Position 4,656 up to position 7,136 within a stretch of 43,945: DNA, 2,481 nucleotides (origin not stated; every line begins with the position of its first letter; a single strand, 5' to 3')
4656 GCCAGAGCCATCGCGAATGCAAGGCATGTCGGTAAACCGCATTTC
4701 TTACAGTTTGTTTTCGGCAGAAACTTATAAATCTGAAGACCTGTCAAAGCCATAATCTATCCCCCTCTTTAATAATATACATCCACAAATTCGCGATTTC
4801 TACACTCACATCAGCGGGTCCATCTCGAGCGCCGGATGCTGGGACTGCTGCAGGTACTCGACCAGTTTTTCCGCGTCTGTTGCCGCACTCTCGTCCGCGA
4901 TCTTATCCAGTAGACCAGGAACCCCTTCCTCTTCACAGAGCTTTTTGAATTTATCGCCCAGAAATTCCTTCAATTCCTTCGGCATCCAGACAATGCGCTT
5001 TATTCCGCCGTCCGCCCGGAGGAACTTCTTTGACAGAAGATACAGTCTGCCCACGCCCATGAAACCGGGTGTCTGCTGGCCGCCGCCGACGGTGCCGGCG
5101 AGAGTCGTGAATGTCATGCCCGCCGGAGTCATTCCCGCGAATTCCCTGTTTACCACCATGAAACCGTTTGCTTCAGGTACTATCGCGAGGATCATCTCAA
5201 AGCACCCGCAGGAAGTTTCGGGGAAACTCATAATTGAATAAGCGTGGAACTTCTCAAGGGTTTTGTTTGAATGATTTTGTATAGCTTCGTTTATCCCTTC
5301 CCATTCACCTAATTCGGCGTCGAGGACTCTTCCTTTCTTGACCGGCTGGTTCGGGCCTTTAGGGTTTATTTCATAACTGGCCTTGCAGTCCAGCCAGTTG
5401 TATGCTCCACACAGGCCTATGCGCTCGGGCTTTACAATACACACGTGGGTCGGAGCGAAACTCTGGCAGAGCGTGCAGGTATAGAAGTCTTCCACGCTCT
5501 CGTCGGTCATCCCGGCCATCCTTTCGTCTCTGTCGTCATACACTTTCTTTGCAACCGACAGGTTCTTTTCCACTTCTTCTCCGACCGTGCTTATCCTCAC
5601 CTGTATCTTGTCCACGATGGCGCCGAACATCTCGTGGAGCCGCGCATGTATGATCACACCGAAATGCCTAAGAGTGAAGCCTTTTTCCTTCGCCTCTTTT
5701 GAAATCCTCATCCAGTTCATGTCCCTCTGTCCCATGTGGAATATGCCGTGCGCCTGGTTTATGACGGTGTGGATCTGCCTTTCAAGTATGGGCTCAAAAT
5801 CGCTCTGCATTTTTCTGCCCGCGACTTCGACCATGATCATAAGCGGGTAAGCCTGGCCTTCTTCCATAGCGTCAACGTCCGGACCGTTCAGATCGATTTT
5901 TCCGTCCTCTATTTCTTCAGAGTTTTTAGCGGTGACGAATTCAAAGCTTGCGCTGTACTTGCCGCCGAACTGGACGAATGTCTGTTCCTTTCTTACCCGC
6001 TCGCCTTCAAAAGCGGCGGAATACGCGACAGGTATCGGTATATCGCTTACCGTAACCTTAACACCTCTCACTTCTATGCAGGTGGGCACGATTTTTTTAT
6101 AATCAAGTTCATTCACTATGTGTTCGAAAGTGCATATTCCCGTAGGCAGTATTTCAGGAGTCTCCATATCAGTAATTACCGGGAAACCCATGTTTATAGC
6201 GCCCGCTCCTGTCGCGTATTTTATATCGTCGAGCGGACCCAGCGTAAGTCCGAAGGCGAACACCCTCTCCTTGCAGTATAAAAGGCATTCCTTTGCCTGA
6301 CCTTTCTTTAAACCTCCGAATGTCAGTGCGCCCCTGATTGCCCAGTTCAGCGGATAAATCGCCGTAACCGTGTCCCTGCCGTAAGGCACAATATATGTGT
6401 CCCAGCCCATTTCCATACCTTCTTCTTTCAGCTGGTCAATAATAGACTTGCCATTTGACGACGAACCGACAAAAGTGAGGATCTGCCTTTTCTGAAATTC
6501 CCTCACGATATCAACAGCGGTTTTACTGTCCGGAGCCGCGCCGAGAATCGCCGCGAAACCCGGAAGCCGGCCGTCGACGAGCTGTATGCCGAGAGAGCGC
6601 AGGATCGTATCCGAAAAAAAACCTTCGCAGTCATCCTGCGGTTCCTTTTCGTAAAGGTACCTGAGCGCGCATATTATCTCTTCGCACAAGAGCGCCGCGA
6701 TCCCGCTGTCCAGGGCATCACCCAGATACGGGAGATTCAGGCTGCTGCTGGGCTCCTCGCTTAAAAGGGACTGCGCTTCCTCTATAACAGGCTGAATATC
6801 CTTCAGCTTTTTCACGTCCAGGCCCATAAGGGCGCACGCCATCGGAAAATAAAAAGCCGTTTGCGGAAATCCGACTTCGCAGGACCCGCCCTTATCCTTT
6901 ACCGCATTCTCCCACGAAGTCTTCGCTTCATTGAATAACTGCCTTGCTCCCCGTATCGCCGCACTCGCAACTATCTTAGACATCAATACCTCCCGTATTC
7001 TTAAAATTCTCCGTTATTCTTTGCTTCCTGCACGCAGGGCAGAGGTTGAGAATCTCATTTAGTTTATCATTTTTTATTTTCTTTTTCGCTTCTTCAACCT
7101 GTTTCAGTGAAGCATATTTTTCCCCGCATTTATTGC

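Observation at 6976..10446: HydBC/Bfu-type NuoE-NuoF-(truncated NuoG) flavin module inserted between acsA/cooF and acsB of the CODH/ACS operon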

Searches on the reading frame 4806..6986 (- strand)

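Call 4: search_protein_families(library=pfam, proteins=[window:4806-6986:-])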
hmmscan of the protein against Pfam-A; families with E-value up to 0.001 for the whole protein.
window:4806-6986:- (726 aa): 3 families
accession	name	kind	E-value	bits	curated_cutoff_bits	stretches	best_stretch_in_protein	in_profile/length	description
PF19436.4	ACS_CODH_B_C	-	1e-120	402.2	25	1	483-726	1-245/245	ACS/CODH beta subunit C-terminal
PF03598.20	CdhC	-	1e-61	207.8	24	1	318-472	1-155/155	CO dehydrogenase/acetyl-CoA synthase complex beta subunit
PF18537.6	CODH_A_N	-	1.5e-23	83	32.2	1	24-111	3-83/83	Carbon monoxide dehydrogenase subunit alpha N-terminal domain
